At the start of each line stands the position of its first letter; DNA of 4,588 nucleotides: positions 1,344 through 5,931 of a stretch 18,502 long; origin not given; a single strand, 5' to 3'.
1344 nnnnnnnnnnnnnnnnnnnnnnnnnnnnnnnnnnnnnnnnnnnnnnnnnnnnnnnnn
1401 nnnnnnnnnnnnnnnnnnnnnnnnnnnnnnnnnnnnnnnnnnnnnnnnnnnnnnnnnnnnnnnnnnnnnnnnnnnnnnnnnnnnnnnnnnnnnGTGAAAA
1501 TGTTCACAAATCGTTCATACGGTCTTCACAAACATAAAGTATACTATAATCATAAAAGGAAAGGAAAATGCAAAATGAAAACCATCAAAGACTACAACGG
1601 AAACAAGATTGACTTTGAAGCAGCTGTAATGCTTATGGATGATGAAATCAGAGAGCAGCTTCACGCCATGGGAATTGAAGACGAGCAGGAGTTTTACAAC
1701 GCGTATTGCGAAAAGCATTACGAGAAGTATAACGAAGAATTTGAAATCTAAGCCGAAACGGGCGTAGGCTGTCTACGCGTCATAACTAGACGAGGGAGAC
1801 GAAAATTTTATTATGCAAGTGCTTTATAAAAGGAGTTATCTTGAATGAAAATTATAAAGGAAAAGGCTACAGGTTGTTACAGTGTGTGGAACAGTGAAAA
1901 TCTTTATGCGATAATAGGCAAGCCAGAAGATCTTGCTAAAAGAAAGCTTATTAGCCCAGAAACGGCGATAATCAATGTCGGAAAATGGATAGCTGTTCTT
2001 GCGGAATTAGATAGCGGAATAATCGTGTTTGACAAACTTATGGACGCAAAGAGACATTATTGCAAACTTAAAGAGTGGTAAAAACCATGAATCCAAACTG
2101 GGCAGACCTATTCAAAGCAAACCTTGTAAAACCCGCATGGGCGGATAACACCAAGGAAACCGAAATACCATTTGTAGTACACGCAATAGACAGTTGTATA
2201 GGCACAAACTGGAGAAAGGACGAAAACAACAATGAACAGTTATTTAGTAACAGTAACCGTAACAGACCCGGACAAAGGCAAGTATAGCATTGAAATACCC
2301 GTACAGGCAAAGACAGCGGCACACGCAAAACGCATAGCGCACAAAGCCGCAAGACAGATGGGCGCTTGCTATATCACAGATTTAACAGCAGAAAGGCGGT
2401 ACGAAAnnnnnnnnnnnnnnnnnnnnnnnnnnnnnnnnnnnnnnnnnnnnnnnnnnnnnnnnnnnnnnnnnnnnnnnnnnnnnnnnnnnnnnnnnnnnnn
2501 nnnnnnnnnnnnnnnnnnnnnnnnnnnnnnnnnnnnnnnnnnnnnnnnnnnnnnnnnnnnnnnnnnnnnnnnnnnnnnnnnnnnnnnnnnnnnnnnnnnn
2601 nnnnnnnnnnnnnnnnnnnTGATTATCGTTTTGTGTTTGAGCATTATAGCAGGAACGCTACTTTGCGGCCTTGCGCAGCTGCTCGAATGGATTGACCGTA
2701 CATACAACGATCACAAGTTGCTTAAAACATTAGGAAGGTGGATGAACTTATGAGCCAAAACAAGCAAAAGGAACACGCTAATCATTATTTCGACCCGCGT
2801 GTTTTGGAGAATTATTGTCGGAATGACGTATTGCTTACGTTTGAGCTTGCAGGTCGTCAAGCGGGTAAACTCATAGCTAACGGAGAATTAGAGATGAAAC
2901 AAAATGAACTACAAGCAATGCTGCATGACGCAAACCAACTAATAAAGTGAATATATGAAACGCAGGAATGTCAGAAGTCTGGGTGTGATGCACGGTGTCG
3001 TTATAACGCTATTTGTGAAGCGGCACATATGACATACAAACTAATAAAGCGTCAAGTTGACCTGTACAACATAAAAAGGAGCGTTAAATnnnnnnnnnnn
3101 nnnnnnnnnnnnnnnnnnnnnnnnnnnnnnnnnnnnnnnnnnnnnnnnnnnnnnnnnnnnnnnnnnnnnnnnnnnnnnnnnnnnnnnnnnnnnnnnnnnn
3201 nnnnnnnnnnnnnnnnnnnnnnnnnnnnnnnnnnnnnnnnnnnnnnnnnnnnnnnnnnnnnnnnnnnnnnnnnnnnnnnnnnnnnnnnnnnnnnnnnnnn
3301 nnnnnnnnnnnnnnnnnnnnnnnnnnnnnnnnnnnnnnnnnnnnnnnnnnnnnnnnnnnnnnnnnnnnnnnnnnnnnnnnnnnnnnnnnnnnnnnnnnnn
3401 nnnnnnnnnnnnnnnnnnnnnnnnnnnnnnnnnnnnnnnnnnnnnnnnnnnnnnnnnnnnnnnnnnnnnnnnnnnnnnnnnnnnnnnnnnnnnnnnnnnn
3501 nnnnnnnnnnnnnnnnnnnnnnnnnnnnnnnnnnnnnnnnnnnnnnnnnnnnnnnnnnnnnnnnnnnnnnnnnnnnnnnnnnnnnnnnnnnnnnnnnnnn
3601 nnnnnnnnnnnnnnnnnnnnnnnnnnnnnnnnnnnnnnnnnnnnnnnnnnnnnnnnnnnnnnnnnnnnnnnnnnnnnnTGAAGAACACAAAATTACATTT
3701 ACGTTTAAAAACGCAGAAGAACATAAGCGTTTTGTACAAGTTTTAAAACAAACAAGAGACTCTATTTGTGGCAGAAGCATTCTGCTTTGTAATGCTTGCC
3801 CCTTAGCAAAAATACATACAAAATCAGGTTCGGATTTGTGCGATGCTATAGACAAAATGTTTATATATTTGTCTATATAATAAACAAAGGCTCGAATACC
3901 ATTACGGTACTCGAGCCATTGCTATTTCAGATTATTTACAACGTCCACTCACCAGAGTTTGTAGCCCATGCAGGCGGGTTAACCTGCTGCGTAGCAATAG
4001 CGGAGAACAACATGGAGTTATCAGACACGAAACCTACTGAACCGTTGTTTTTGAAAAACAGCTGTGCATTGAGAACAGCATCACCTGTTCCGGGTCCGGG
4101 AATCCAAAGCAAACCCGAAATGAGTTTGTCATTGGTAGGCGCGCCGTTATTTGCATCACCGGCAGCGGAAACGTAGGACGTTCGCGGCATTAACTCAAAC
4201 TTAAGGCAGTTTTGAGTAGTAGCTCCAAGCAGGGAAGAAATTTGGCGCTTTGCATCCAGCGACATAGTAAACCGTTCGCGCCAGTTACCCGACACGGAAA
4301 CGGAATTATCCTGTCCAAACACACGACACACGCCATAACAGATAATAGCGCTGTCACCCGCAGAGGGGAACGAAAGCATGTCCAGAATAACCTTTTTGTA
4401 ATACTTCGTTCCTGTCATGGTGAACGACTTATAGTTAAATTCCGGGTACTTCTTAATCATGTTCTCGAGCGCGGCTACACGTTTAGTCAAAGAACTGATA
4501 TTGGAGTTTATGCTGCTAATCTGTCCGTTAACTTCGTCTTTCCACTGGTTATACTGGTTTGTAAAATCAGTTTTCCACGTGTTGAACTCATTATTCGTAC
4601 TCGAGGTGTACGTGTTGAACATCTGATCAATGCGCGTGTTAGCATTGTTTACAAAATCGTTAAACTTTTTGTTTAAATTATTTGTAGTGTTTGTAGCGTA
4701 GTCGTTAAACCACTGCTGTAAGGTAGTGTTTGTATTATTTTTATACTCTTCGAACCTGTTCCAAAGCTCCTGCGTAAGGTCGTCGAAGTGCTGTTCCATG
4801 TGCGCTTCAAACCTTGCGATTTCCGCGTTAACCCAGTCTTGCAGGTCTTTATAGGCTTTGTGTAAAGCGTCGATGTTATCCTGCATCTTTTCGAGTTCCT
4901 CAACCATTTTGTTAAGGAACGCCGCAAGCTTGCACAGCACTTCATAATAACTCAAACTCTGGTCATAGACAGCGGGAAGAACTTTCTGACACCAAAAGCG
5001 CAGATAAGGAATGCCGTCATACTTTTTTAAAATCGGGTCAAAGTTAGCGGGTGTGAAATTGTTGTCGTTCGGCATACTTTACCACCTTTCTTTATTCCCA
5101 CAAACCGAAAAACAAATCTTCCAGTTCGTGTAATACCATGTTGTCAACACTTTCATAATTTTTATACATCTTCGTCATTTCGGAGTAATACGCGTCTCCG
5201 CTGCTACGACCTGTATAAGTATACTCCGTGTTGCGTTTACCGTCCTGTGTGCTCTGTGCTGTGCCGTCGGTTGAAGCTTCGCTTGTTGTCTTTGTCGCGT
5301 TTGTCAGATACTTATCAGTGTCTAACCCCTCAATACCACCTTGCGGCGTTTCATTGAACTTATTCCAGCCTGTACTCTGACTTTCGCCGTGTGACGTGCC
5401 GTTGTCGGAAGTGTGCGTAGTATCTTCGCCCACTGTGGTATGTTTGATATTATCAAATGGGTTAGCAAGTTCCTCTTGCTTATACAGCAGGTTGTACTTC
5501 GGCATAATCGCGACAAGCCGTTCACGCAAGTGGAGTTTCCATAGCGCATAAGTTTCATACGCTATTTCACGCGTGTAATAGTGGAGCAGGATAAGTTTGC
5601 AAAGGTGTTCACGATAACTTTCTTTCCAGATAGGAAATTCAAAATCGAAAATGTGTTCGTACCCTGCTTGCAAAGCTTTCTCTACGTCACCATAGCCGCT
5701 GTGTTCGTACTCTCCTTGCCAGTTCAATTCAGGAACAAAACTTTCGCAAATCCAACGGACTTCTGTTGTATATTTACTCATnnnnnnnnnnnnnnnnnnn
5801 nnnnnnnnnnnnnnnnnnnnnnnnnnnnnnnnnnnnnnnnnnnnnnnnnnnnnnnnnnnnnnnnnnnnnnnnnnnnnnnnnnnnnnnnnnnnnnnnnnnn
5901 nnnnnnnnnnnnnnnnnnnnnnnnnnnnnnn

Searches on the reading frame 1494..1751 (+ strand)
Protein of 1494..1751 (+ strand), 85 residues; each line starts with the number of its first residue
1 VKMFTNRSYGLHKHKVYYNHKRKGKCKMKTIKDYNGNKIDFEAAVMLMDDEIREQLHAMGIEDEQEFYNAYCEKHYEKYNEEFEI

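Call 11: search_protein_families(library=phrogs, proteins=[window:1494-1751:+], max_evalue=0.01)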
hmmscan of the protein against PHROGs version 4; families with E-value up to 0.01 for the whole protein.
window:1494-1751:+ (85 aa): 1 family
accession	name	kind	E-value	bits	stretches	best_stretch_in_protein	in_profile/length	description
phrog_24211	-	unknown function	0.0089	16.8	1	6-31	24-50/57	-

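Call 29: search_protein_families(library=pfam, proteins=[window:1494-1751:+], max_evalue=0.1)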
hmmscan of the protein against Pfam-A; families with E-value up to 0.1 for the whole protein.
window:1494-1751:+ (85 aa): 1 family
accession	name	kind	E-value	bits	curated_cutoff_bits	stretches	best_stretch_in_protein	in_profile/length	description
PF22147.1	AcrIC5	-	2e-19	69.9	27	1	33-83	2-53/53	Anti-CRISPR protein AcrIC5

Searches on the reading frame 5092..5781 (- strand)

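Call 10: search_protein_families(library=phrogs, proteins=[window:5092-5781:-], max_evalue=0.001)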
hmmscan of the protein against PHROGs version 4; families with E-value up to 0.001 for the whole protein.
window:5092-5781:- (229 aa): 2 families
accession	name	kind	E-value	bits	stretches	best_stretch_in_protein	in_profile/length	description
phrog_3225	-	connector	1.5e-20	75.1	1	1-228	1-263/263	adaptor Ad4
phrog_5472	-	tail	1.4e-16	61.7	1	1-189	1-209/264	lower collar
